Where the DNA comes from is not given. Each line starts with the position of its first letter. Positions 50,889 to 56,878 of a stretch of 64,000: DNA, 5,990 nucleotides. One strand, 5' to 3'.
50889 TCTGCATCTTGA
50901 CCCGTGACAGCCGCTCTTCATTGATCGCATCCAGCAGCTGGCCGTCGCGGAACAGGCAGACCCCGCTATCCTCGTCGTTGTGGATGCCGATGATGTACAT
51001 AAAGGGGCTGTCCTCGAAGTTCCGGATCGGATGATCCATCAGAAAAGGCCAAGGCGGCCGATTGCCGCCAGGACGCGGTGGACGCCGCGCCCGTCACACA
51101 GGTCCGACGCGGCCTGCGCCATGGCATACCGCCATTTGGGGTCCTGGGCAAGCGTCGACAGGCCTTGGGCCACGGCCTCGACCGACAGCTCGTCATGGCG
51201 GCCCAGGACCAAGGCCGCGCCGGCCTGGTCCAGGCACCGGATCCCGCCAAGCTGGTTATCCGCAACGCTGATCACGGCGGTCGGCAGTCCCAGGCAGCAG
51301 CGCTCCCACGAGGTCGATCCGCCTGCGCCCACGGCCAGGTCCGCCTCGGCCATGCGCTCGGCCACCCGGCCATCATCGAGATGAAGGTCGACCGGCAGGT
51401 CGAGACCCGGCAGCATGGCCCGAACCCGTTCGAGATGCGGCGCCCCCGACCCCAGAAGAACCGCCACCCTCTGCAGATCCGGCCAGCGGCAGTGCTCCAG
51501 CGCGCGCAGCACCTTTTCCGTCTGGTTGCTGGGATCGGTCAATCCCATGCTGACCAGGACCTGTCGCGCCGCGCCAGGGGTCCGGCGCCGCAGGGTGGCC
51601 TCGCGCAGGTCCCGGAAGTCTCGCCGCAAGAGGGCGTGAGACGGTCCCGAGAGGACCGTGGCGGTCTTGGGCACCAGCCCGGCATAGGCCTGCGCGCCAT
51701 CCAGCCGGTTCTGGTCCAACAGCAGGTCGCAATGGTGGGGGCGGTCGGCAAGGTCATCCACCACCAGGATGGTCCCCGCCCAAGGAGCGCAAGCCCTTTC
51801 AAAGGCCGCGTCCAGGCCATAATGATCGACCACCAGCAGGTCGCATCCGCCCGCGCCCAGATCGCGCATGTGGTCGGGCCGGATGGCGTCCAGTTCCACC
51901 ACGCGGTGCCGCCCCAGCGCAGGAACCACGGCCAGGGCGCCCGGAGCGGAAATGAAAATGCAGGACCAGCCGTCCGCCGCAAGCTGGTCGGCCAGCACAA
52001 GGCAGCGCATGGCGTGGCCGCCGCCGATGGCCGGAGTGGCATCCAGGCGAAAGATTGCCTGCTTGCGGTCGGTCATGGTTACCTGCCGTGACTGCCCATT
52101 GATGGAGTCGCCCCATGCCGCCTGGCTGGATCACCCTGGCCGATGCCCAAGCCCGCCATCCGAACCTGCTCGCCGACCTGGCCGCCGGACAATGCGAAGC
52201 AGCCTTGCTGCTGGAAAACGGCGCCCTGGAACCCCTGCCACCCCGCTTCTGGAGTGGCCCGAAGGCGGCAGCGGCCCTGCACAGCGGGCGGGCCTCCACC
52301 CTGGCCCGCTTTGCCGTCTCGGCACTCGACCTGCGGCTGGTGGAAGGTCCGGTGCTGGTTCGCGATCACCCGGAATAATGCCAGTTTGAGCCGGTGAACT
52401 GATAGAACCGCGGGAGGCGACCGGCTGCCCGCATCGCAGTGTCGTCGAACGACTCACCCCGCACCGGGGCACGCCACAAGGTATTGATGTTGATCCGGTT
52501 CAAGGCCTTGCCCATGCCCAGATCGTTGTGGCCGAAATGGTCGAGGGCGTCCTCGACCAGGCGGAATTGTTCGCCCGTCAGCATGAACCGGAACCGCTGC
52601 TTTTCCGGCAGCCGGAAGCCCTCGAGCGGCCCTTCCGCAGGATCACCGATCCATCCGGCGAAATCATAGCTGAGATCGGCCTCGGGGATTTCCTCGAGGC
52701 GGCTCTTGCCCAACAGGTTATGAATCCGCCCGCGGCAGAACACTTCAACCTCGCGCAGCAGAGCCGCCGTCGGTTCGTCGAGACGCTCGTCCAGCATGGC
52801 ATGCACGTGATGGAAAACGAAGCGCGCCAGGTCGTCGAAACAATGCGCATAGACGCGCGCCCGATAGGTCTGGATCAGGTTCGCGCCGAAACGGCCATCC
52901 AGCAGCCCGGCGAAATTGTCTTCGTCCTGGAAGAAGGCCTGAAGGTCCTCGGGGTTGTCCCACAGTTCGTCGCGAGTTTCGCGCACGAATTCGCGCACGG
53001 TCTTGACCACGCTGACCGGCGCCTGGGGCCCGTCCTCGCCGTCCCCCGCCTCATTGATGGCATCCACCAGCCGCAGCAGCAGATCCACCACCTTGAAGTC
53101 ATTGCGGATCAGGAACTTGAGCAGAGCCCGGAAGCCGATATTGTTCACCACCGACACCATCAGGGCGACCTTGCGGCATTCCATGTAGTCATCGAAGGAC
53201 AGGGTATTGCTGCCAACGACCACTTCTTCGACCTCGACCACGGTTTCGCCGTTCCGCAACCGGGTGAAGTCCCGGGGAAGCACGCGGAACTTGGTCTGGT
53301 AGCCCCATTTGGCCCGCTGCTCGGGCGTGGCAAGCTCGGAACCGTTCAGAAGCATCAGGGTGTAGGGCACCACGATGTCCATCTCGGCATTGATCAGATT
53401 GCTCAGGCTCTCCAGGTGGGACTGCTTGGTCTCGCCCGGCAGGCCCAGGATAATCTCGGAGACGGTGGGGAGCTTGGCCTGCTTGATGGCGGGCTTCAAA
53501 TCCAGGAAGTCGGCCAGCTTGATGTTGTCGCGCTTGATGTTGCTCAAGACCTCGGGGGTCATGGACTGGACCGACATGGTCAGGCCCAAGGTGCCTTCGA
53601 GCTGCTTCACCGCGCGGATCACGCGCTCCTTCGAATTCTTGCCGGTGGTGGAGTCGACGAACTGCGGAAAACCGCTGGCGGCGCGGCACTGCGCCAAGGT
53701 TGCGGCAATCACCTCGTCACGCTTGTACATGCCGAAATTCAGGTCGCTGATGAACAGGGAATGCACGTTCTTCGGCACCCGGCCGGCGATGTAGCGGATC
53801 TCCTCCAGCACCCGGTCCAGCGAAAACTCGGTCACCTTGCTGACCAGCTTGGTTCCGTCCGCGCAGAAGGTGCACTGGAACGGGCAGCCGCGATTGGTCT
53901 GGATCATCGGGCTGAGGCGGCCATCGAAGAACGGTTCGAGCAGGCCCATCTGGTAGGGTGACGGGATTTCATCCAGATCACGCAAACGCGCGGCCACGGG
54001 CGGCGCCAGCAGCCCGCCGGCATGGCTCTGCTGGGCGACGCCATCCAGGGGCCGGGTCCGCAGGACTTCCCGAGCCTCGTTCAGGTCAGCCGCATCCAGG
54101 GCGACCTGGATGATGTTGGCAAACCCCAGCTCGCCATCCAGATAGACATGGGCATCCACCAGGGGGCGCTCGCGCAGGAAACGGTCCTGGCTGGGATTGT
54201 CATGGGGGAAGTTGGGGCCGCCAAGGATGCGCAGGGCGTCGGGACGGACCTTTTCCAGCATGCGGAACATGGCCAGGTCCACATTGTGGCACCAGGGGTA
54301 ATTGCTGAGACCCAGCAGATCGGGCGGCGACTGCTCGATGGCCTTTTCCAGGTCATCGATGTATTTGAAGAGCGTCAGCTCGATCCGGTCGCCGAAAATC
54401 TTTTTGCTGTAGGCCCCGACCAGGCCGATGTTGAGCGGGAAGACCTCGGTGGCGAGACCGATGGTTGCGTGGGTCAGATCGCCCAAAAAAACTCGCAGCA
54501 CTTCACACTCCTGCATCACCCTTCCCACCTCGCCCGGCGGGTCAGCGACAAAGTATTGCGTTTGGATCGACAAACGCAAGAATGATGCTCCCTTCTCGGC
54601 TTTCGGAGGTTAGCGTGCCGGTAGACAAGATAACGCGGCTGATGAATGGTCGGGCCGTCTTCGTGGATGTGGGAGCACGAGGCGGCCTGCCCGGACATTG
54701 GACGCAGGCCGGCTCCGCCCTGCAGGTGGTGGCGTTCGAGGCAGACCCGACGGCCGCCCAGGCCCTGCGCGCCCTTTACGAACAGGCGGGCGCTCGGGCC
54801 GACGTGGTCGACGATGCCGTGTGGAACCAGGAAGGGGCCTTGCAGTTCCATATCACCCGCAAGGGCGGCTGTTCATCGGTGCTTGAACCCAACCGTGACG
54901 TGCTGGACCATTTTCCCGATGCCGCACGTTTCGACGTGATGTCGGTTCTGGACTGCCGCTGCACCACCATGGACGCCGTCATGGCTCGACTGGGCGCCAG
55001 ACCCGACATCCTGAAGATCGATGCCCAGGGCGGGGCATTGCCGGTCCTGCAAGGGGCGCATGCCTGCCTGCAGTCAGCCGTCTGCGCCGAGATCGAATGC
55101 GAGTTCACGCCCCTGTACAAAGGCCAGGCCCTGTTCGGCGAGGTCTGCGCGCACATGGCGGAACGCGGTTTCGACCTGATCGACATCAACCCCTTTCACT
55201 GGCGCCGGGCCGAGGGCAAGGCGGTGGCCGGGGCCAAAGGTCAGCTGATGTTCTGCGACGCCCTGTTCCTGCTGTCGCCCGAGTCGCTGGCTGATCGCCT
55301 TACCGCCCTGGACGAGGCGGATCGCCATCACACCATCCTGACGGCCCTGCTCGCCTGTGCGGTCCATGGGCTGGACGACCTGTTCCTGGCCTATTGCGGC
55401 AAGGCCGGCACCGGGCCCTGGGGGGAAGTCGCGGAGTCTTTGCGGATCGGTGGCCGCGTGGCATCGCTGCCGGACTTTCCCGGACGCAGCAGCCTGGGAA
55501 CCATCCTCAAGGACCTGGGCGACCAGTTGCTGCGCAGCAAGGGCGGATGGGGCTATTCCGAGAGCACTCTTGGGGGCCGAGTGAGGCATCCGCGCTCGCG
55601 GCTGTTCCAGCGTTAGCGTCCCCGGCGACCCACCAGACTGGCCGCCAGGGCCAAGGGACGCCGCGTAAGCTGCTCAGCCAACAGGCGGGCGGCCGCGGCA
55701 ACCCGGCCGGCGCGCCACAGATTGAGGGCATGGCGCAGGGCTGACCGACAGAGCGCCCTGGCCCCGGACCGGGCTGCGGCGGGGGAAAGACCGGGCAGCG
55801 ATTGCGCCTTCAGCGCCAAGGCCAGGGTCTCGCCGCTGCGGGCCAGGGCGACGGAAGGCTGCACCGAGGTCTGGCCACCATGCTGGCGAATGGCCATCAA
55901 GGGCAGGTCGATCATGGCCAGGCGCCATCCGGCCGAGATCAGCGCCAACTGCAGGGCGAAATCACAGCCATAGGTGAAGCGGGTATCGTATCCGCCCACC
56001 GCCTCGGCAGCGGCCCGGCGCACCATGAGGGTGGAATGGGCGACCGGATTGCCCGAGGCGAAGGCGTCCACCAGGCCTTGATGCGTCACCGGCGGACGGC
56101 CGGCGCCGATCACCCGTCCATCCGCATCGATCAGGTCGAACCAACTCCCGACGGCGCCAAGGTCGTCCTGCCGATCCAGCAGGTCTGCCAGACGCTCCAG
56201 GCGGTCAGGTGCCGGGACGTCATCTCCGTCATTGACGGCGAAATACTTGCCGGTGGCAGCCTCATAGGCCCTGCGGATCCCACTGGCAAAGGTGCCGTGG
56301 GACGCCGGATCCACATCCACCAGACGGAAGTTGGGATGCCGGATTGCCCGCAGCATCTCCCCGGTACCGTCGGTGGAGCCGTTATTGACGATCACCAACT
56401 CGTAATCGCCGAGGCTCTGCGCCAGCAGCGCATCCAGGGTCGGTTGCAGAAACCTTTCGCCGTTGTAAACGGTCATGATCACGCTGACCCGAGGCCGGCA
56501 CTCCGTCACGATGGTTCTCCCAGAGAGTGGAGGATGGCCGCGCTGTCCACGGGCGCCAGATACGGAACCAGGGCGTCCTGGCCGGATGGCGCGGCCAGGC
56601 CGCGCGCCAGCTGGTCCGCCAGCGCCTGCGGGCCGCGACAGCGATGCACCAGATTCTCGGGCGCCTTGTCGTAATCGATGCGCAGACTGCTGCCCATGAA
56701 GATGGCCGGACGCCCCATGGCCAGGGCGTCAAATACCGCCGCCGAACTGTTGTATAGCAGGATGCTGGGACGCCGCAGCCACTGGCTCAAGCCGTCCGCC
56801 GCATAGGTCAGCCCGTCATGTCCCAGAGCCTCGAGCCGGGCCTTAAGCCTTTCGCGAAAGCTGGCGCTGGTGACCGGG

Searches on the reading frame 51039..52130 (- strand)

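Call 56: search_protein_families(library=pfam, proteins=[window:51039-52130:-], max_evalue=0.0001)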
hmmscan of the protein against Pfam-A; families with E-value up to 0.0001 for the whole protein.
window:51039-52130:- (363 aa): 0 families

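Call 63: search_protein_families(library=pfam, proteins=[window:51039-52130:-], max_evalue=0.001)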
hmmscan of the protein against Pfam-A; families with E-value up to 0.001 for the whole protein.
window:51039-52130:- (363 aa): 1 family
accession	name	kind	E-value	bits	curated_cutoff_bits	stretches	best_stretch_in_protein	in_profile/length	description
PF04101.22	Glyco_tran_28_C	-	0.00011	22.7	22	1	222-341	31-154/166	Glycosyltransferase family 28 C-terminal domain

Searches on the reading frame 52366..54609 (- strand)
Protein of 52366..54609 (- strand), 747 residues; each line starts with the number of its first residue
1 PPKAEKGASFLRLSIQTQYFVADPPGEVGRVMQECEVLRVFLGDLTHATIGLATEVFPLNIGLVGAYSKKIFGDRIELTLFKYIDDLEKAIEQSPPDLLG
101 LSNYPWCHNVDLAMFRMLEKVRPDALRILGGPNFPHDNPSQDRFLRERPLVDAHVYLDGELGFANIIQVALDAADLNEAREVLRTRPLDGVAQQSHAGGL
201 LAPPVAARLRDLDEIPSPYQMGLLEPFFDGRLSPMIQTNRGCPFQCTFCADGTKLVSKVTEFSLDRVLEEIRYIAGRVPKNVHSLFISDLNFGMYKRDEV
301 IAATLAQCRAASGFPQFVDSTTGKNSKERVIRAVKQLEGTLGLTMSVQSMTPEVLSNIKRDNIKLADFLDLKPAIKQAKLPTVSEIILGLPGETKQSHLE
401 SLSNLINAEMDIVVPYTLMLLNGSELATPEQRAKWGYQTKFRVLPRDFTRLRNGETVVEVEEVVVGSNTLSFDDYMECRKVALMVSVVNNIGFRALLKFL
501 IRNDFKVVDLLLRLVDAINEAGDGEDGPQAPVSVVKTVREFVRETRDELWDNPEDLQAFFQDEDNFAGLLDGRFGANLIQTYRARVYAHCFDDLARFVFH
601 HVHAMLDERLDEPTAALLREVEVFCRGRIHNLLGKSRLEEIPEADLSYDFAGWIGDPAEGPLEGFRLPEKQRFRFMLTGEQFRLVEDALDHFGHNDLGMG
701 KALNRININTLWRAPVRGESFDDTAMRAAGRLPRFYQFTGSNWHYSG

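Call 63: search_protein_families(library=pfam, proteins=[window:52366-54609:-], max_evalue=0.001)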
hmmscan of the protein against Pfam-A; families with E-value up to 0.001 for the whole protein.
window:52366-54609:- (747 aa): 2 families
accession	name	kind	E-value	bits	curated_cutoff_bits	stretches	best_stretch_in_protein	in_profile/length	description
PF04055.27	Radical_SAM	-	3.1e-13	50.7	29.5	1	237-400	2-161/166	Radical SAM superfamily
PF02310.24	B12-binding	-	5.3e-05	23.5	32.1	1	84-166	40-120/121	B12 binding domain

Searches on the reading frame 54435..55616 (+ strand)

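Call 63: search_protein_families(library=pfam, proteins=[window:54435-55616:+], max_evalue=0.001)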
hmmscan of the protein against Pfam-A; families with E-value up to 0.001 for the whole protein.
window:54435-55616:+ (393 aa): 1 family
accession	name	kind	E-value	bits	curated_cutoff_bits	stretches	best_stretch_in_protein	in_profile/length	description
PF05050.19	Methyltransf_21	-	5e-12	46.7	22.7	1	91-247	19-172/173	Methyltransferase FkbM domain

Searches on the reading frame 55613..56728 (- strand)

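Call 63: search_protein_families(library=pfam, proteins=[window:55613-56728:-], max_evalue=0.001)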
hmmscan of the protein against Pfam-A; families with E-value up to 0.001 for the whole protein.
window:55613-56728:- (371 aa): 3 families
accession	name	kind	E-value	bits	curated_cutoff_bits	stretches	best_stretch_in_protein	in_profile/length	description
PF00535.33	Glycos_transf_2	-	1.9e-25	90.2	23.3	1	82-236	1-158/168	Glycosyl transferase family 2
PF13641.12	Glyco_tranf_2_3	-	2.2e-16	61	27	1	79-273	1-204/230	Glycosyltransferase like family 2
PF10111.15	Glyco_tranf_2_2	-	3.6e-09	37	27.3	1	82-259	1-195/276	Glycosyltransferase like family 2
